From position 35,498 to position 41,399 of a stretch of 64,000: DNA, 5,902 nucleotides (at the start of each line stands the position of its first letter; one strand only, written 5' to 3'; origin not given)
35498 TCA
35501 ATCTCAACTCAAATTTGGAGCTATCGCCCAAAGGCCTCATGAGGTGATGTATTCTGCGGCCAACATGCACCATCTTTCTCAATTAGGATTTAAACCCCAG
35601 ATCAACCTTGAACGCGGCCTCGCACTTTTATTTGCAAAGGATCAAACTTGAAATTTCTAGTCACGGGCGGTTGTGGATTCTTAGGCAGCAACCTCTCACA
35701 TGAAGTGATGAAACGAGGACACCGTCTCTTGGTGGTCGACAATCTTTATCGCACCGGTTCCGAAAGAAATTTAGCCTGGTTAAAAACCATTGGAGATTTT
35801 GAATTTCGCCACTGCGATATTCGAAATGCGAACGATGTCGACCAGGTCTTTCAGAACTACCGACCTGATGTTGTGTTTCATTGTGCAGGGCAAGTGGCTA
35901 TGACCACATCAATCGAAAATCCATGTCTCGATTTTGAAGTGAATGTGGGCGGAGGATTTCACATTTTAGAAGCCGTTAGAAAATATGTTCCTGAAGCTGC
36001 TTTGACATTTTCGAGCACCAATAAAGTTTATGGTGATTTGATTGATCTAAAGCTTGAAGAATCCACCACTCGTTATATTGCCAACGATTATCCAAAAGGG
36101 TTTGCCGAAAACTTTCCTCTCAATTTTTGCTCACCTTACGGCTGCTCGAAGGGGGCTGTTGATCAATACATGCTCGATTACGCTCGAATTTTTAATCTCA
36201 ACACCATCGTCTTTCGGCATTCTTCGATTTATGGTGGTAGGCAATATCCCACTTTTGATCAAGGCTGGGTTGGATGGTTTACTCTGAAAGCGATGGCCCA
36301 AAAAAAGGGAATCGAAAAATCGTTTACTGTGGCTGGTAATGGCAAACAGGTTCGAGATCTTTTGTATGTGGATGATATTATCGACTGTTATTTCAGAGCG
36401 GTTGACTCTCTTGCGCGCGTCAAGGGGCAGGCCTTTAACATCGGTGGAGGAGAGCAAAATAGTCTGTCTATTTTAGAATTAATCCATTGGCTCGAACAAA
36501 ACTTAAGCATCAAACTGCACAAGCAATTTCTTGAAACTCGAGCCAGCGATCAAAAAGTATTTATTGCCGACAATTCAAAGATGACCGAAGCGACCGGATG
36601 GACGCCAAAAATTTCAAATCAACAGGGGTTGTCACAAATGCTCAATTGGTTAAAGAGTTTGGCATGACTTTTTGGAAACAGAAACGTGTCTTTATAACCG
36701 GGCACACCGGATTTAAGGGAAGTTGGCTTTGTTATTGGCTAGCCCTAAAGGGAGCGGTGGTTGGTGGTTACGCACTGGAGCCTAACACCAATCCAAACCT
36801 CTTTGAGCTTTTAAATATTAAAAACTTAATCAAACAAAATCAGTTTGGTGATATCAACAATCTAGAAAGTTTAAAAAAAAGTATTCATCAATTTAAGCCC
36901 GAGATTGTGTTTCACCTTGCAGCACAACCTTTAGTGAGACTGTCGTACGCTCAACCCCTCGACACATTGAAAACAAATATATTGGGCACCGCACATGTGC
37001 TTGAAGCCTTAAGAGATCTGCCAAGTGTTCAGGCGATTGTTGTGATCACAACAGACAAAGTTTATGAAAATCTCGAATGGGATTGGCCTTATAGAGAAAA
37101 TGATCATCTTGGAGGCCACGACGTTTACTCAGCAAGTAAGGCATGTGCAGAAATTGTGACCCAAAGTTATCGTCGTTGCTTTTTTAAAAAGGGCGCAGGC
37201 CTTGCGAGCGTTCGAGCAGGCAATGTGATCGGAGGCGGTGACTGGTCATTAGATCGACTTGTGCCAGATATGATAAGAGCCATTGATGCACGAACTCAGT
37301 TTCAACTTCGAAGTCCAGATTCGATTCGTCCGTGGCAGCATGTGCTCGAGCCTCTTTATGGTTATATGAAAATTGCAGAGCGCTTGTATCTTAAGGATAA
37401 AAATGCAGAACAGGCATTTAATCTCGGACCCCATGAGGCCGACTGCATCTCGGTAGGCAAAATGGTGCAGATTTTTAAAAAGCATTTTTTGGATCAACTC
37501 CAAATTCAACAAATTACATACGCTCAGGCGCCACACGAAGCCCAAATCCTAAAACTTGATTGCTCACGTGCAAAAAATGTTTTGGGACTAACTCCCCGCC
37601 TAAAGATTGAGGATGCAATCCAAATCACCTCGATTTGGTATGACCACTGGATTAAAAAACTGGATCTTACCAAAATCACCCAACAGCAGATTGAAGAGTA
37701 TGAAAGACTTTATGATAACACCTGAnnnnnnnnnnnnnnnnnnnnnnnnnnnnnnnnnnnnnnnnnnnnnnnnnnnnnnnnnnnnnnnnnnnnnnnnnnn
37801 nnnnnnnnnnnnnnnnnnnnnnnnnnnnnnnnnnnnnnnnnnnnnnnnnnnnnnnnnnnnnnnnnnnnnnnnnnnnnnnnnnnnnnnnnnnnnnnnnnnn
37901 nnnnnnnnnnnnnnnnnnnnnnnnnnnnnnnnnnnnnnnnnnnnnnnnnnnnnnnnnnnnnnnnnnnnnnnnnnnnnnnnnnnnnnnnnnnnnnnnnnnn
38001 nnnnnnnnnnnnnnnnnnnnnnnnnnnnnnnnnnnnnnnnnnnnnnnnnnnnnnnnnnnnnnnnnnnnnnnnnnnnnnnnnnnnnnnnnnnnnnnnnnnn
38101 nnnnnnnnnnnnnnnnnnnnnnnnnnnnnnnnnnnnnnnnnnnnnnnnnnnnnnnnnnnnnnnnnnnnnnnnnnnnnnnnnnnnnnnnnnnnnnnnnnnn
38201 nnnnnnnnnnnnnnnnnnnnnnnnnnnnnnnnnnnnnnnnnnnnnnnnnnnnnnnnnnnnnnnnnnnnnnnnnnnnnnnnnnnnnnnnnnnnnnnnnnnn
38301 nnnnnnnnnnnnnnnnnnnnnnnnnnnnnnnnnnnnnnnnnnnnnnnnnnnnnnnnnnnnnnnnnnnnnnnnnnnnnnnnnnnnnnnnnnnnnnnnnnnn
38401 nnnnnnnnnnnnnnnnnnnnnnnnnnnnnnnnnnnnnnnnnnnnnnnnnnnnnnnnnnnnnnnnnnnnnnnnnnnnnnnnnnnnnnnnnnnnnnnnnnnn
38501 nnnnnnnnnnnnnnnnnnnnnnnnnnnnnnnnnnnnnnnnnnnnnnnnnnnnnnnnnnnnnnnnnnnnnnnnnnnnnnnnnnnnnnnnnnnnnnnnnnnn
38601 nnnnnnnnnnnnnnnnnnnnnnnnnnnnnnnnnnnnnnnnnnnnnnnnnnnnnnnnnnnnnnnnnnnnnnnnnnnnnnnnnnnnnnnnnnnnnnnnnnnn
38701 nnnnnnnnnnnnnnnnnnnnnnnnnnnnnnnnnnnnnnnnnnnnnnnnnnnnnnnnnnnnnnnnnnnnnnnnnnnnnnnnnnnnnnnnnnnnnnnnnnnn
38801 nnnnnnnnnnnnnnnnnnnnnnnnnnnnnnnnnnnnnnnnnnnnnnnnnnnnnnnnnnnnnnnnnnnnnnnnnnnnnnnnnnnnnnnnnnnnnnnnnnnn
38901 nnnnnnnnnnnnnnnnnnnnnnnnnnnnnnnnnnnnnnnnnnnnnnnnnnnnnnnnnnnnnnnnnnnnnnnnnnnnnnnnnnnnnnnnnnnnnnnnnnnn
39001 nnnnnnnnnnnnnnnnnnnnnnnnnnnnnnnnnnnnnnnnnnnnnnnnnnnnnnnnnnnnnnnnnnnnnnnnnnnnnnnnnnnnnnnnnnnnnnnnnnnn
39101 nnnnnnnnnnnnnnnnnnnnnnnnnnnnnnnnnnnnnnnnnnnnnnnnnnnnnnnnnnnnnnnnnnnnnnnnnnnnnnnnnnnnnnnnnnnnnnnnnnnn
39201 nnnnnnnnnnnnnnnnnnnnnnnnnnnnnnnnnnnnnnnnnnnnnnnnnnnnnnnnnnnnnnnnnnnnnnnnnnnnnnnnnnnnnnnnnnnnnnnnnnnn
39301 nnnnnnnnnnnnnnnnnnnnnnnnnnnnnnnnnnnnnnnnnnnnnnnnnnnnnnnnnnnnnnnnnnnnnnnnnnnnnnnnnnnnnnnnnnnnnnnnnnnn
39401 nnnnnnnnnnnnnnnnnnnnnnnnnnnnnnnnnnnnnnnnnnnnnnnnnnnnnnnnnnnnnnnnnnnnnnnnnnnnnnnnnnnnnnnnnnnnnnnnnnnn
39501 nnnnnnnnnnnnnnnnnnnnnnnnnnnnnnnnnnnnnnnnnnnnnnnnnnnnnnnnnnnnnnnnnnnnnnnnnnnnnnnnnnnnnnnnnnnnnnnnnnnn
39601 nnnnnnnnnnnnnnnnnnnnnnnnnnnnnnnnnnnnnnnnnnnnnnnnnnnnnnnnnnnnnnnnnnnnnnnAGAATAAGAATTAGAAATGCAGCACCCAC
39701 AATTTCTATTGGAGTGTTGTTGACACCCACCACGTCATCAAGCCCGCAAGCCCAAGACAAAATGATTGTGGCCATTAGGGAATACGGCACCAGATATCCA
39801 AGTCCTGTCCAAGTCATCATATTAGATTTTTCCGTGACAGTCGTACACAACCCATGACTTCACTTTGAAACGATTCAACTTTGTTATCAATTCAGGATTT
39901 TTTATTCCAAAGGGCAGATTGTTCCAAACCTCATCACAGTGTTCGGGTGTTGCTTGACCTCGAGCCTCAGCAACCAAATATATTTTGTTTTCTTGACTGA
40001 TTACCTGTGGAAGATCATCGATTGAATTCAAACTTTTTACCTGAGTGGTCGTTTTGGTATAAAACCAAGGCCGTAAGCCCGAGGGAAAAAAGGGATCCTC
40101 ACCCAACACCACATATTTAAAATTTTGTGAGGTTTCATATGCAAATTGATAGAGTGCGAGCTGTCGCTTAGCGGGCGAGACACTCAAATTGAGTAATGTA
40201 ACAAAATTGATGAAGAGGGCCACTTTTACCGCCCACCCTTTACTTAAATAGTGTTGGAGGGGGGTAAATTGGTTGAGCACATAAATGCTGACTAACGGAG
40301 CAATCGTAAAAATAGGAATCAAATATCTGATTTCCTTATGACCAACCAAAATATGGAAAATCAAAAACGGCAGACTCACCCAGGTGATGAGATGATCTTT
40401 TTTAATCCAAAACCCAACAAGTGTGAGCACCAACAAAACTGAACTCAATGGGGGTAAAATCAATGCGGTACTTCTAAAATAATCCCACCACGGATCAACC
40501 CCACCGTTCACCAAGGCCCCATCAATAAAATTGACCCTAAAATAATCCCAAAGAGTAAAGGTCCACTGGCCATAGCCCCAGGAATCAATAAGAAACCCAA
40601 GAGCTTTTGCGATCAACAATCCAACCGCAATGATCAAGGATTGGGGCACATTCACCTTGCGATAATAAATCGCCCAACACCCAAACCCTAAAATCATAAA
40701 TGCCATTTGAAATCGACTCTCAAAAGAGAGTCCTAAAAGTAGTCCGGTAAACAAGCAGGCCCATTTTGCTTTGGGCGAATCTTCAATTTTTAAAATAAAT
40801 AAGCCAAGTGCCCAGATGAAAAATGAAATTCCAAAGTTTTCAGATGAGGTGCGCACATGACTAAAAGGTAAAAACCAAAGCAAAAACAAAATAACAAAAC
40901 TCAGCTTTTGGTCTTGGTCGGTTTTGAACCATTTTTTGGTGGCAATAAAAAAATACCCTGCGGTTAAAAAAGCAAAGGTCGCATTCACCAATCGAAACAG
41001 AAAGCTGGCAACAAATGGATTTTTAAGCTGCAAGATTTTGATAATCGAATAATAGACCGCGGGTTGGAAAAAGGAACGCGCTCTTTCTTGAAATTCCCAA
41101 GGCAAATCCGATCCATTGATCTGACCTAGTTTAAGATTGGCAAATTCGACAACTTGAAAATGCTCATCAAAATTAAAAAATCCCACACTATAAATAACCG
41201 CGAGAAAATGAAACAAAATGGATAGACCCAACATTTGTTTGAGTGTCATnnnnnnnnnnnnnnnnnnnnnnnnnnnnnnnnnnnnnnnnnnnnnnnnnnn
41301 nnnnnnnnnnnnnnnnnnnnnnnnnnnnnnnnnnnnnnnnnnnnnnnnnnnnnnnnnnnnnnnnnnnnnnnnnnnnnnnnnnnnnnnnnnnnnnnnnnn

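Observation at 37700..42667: Dpm1-like polyprenyl-phosphate sugar synthase plus three different GT-C membrane glycosyltransferases: candidate undescribed periplasmic envelope/lipid A glycosylation system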

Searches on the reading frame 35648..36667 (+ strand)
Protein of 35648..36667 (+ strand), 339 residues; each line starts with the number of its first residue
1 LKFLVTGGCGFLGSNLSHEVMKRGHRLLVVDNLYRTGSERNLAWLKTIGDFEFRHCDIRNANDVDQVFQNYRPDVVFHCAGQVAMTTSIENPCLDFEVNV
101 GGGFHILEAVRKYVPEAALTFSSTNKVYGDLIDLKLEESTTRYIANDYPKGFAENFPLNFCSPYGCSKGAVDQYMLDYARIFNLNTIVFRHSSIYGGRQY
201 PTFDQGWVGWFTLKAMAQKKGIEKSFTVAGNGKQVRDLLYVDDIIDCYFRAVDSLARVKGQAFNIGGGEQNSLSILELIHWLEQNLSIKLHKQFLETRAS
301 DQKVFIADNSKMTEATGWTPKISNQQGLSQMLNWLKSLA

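Call 4: search_protein_families(library=ncbifam, proteins=[window:35648-36667:+], max_evalue=0.01)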
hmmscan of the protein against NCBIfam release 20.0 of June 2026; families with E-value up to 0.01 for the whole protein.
window:35648-36667:+ (339 aa): 32 families (the best 25 are shown)
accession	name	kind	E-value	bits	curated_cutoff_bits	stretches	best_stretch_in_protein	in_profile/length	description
TIGR01181.1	dTDP_gluc_dehyt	equivalog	2.1e-48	165.1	365.1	1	2-335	1-311/321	dTDP-glucose 4,6-dehydratase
TIGR01179.1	galE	equivalog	3.6e-45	154.3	262.3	1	3-335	2-325/332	UDP-glucose 4-epimerase GalE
NF007490.0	PRK10084.1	subfamily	3e-38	131.8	649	1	1-335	1-334/361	dTDP-glucose 4,6-dehydratase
NF007582.0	PRK10217.1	equivalog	2.4e-37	128.9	698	1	2-335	3-331/355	dTDP-glucose 4,6-dehydratase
TIGR04180.1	EDH_00030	hypoth_equivalog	2.6e-28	98.9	475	1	4-322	2-296/297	NAD-dependent 4,6-dehydratase LegB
NF007956.0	PRK10675.1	subfamily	7.3e-26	91.1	394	1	1-320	1-314/338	UDP-glucose 4-epimerase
TIGR02622.1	CDP_4_6_dhtase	equivalog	4.5e-22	78.6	278.45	1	2-337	6-332/352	CDP-glucose 4,6-dehydratase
TIGR02197.1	heptose_epim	equivalog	1.3e-19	70.6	274.6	1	4-336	2-314/316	ADP-glyceromanno-heptose 6-epimerase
NF011728.1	PRK15181.1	equivalog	1.1e-18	67.3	760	1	2-335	17-337/348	Vi polysaccharide biosynthesis UDP-N-acetylglucosaminuronic acid C-4 epimerase TviC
NF041015.1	UDPsulfquin_syn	equivalog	2.4e-14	53.1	575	1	1-253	1-279/384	UDP-sulfoquinovose synthase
NF043036.1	ErythonDh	equivalog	2.3e-13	50.1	325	1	1-141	1-142/321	D-erythronate dehydrogenase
NF042422.1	oxyalk_red_OleD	equivalog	1.1e-12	48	580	1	1-273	1-239/329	2-alkyl-3-oxoalkanoate reductase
NF008872.0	PRK11908.1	equivalog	4.3e-12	45.7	294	1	1-284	2-269/349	bifunctional UDP-4-keto-pentose/UDP-xylose synthase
NF047922.1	GDPFucSynFcl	equivalog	2e-10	40.6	500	1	178-335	148-301/308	GDP-L-fucose synthase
NF008360.0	PRK11150.1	equivalog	4.7e-10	39.2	452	1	4-335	3-306/310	ADP-glyceromanno-heptose 6-epimerase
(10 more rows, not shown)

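Call 36: search_solved_structures(query=window:35648-36667:+, max_evalue=1e-10)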
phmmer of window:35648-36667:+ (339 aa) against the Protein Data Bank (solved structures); distinct sequences matched with E-value up to 1e-10: 76 (the best 60 are shown).
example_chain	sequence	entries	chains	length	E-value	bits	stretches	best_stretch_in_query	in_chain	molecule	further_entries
9rl0_E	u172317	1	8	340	4.5e-142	476.3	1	1-338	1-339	CDP-tyvelose 2-epimerase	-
1orr_A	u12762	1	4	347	1.7e-129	435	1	2-338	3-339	CDP-tyvelose-2-epimerase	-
4zrm_A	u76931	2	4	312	4.8e-36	127.7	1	1-335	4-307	UDP-glucose 4-epimerase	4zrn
2p5u_A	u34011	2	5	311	5.4e-36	127.6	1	1-330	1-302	UDP-glucose 4-epimerase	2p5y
1g1a_A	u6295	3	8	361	1.7e-30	109.5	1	1-335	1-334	DTDP-D-GLUCOSE 4,6-DEHYDRATASE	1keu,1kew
1bxk_A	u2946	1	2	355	3.1e-29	105.4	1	2-335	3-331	PROTEIN (DTDP-GLUCOSE 4,6-DEHYDRATASE)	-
7ys8_A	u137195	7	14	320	5e-29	104.7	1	1-334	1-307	UDP-glucose 4-epimerase | UDP-glucose 4-epimerase along with EC 5.1.3.2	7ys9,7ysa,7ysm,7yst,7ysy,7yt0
6bi4_A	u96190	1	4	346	1.8e-28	102.8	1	1-336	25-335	dTDP-glucose 4,6-dehydratase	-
6bwl_A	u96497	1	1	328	2.8e-28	102.2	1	1-338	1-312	Pal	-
2hun_A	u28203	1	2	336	8.2e-28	100.7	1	1-335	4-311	336aa long hypothetical dTDP-glucose 4,6-dehydratase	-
8du1_A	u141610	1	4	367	2.9e-25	92.3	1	3-335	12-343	dTDP-glucose 4,6-dehydratase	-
6zl6_A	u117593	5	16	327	2.3e-23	86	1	1-338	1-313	Epimerase domain-containing protein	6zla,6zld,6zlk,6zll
6zlj_A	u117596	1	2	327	8.4e-23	84.2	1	1-338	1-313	Epimerase domain-containing protein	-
3ruc_A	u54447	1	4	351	1e-22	83.9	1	3-335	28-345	WbgU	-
5u4q_A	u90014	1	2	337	1.6e-22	83.2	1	1-337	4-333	dTDP-glucose 4,6-dehydratase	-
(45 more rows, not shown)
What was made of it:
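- On CDP-3,6-dideoxyhexose (ddh/rfb) pathway: TyvE is at E=4.5e-142 (call 36).
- The window epimerase is closer to TaTyvE (E=4.5e-142) than to Salmonella TyvE (call 36).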

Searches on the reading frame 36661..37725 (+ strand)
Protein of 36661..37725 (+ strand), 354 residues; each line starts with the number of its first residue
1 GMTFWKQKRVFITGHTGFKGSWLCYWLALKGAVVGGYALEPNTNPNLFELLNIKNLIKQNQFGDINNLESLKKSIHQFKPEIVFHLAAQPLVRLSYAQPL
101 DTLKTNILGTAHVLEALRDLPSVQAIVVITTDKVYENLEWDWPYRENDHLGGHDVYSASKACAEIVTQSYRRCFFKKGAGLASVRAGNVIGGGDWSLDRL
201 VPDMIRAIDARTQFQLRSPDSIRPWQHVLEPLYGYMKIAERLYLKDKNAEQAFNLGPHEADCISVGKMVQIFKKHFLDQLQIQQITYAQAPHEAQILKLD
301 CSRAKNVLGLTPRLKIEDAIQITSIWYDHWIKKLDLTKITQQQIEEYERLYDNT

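Call 4: search_protein_families(library=ncbifam, proteins=[window:36661-37725:+], max_evalue=0.01)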
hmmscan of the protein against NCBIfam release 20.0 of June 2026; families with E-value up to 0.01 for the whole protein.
window:36661-37725:+ (354 aa): 18 families
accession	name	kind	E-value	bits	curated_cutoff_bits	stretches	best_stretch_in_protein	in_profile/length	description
TIGR02622.1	CDP_4_6_dhtase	equivalog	4.3e-144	480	278.45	1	4-347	1-351/352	CDP-glucose 4,6-dehydratase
TIGR01181.1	dTDP_gluc_dehyt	equivalog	2.9e-27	95.6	365.1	1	10-328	2-312/321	dTDP-glucose 4,6-dehydratase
TIGR04180.1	EDH_00030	hypoth_equivalog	6.1e-24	84.6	475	1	10-312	1-294/297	NAD-dependent 4,6-dehydratase LegB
TIGR01179.1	galE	equivalog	3e-16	59.2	262.3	1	10-173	2-162/332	UDP-glucose 4-epimerase GalE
TIGR01472.1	gmd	equivalog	2.9e-15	56.3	415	1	9-174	2-173/342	GDP-mannose 4,6-dehydratase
NF007490.0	PRK10084.1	subfamily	4.8e-12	45.5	649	1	10-335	3-345/361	dTDP-glucose 4,6-dehydratase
NF007582.0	PRK10217.1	equivalog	1.9e-10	40.4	698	1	8-327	2-331/355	dTDP-glucose 4,6-dehydratase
TIGR01214.1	rmlD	equivalog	1e-08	34.6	224.05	1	59-173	30-141/285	dTDP-4-dehydrorhamnose reductase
NF007956.0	PRK10675.1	subfamily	4.4e-08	32.6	394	1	9-167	2-160/338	UDP-glucose 4-epimerase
NF042423.1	oxyalk_red_Shew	equivalog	4.9e-08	32.4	580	1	6-167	7-156/331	2-alkyl-3-oxoalkanoate reductase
TIGR03466.1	HpnA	hypoth_equivalog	2.2e-07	30.1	367.65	1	9-128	2-110/327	hopanoid-associated sugar epimerase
NF042422.1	oxyalk_red_OleD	equivalog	4.7e-06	26.2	580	1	9-134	2-113/329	2-alkyl-3-oxoalkanoate reductase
NF043036.1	ErythonDh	equivalog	5.7e-06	25.7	325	1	9-178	2-171/321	D-erythronate dehydrogenase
TIGR03589.1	PseB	equivalog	1.7e-05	24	407.75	1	62-138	59-132/324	UDP-N-acetylglucosamine 4,6-dehydratase (inverting)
TIGR04130.1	FnlA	equivalog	4.7e-05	22.5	730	1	61-134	57-127/337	UDP-N-acetylglucosamine 4,6-dehydratase/5-epimerase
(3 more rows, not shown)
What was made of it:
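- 36664..37725 (+): rfbG/ddhB CDP-glucose 4,6-dehydratase; ATGA overlap with tyvE. TIGR02622 E=4.3e-144, above its cut-off (call 4).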

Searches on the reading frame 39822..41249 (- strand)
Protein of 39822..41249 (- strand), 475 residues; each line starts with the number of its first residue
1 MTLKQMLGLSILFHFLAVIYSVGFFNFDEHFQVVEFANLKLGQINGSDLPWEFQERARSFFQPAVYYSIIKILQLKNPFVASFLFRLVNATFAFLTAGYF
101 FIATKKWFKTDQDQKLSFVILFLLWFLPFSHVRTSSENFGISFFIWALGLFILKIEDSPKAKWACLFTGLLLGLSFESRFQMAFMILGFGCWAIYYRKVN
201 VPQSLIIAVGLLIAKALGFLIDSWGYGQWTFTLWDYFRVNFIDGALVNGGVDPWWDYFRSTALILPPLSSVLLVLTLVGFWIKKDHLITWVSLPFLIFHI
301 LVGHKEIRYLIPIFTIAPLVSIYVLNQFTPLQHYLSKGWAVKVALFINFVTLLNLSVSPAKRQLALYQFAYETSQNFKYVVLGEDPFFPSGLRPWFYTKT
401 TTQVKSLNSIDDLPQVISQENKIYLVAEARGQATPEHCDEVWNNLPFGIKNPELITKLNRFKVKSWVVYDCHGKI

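Call 3: search_protein_families(library=pfam, proteins=[window:39822-41249:-], max_evalue=0.1)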
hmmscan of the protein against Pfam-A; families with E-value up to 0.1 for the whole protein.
window:39822-41249:- (475 aa): 2 families
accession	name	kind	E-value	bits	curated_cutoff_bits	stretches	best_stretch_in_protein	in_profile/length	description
PF03901.23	Glyco_transf_22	-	1.1e-25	91.2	23.8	1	12-355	8-362/414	Alg9-like mannosyltransferase family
PF13231.12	PMT_2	-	0.013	16.1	26.1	1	85-213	24-149/160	Dolichyl-phosphate-mannose-protein mannosyltransferase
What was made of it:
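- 39822..41249 (-): GT22 (ALG9/PIG-B-like) GT-C glycosyltransferase. PF03901 E=1.1e-25, residues 12-355 on profile positions 8-362 (call 3).
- Checked: 475-aa protein, 39822-41249 (-): PF03901 (GT22) E=1e-25 (call 3).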

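Call 4: search_protein_families(library=ncbifam, proteins=[window:39822-41249:-], max_evalue=0.01)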
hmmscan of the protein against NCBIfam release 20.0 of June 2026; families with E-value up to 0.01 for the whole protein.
window:39822-41249:- (475 aa): 0 families

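Call 7: find_related_loci(query=window:39822-41249:-, collection=genome_contigs, flank=10000)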
Query window:39822-41249:- (475 aa) in genome_contigs; peptide patterns used: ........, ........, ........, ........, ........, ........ (x = any residue, [..] = any of these).
23 stretches matched a pattern; 4 encode a relative of the query (tblastn E <= 1e-3); 4 distinct loci.
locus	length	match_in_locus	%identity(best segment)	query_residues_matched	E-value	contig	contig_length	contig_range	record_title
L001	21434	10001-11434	35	7-472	2e-82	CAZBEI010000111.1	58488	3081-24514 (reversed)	MAG TPA_asm: uncultured Bdellovibrio sp. isolate binchicken_co203_640 genome assembly, contig: k141_1747181, whole genom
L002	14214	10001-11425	30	2-472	2e-70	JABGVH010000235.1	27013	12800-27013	MAG: Halobacteriovoraceae bacterium isolate SI034_bin23 k141_1859730, whole genome shotgun sequence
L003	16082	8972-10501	30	5-471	3e-64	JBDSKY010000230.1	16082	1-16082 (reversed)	MAG: Bdellovibrionia bacterium isolate cluster1_bin.357 k127_8589760, whole genome shotgun sequence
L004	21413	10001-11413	31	9-457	9e-61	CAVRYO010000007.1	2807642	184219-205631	MAG: Pirellulales bacterium isolate MFD00964.bin.2.162 genome assembly, contig: contig_4237, whole genome shotgun sequen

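Call 34: search_solved_structures(query=window:39822-41249:-, max_evalue=10, show_alignments=2)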
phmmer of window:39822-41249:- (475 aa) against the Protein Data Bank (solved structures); distinct sequences matched with E-value up to 10: 1.
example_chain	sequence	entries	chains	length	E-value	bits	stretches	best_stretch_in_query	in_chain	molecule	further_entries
5or7_C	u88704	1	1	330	2.4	10.2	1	232-279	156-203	CMRF35-like molecule 1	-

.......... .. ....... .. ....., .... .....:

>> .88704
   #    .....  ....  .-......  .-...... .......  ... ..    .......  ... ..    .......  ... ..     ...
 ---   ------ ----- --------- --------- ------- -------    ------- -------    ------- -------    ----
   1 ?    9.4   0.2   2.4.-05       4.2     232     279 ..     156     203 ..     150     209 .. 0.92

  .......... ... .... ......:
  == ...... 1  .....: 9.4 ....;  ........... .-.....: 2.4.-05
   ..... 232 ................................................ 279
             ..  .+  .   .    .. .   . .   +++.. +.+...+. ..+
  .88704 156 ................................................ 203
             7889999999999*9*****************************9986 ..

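Call 41: search_protein_families(library=pfam, proteins=[L001:4359-5384:+, L001:5344-6780:+, L001:6764-7738:+, L001:7695-8531:+, L001:8598-9959:+, L001:9956-11455:+, L001:11536-12609:+, L001:12593-13264:+, L001:13261-13638:+, L001:13647-16037:+], max_evalue=0.01)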
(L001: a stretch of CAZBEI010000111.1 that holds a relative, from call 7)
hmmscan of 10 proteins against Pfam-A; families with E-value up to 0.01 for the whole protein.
L001:4359-5384:+ (341 aa): 3 families
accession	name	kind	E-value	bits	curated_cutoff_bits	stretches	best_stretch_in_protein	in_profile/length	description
PF02774.23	Semialdhyde_dhC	-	1.4e-50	172.4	26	1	144-324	1-184/184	Semialdehyde dehydrogenase, dimerisation domain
PF01118.30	Semialdhyde_dh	-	1.4e-28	100.1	26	1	9-120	1-117/121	Semialdehyde dehydrogenase, NAD binding domain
PF02800.25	Gp_dh_C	-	0.00026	21.1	24.4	1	226-268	63-105/158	Glyceraldehyde 3-phosphate dehydrogenase, C-terminal domain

L001:5344-6780:+ (478 aa): 0 families

L001:6764-7738:+ (324 aa): 0 families

L001:7695-8531:+ (278 aa): 2 families
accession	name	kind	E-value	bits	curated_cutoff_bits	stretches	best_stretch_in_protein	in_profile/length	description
PF01416.25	PseudoU_synth_1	-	1.4e-39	135.4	23.3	2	163-275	1-107/108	tRNA pseudouridine synthase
PF10105.14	DUF2344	-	0.0013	19.1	23.8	1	73-150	56-117/176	Uncharacterized protein conserved in bacteria (DUF2344)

L001:8598-9959:+ (453 aa): 3 families
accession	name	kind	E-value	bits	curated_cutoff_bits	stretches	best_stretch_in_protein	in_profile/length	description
PF05697.18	Trigger_N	-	3.9e-36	124.9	22.2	1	4-155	2-142/144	Bacterial trigger factor protein (TF)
PF05698.19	Trigger_C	-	7.5e-24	85.1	22.7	1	291-446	4-162/162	Bacterial trigger factor protein (TF) C-terminus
PF00254.34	FKBP_C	-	5.7e-11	43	21.1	1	182-265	4-93/94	FKBP-type peptidyl-prolyl cis-trans isomerase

L001:9956-11455:+ (499 aa): 1 family
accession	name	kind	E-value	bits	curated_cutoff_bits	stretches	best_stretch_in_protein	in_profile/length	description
PF03901.23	Glyco_transf_22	-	1.9e-23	83.8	23.8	1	19-336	6-325/414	Alg9-like mannosyltransferase family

L001:11536-12609:+ (357 aa): 4 families
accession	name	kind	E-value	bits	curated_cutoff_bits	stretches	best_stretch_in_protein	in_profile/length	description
PF01018.28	GTP1_OBG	-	1.4e-59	200.6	27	1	4-158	1-155/155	GTP1/OBG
PF01926.29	MMR_HSR1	-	2.5e-23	82.8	21.9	1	161-262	1-100/113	50S ribosome-binding GTPase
PF02421.24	FeoB_N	-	2e-07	31.1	27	1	162-252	3-93/156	Ferrous iron transport protein B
PF00009.33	GTP_EFTU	-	0.005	16.9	26.5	0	287-340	123-183/188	Elongation factor Tu GTP binding domain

L001:12593-13264:+ (223 aa): 1 family
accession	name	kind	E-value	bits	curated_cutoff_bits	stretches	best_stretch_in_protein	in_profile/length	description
PF01467.32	CTP_transf_like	-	2.4e-20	73.5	21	1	10-191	1-132/133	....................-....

L001:13261-13638:+ (125 aa): 1 family
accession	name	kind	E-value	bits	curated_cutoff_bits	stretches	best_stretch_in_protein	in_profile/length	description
PF02410.21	RsfS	-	4.2e-32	110.7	21.6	1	8-102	3-98/98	Ribosomal silencing factor during starvation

L001:13647-16037:+ (796 aa): 4 families
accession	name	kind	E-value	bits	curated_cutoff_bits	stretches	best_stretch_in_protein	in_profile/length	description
PF00488.27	MutS_V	-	8.8e-27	94.7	30.2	1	337-518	2-185/188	MutS domain V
PF01713.27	Smr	-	1.9e-19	70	25.7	1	720-795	1-76/77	Smr domain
PF20297.4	MSSS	-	1.5e-06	28.2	26.8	1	653-691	1-41/42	MutS2 and Smr-associated SH3 domain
PF13304.12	AAA_21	-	0.00018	22.1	27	0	413-458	258-302/304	AAA domain, putative AbiEii toxin, Type IV TA system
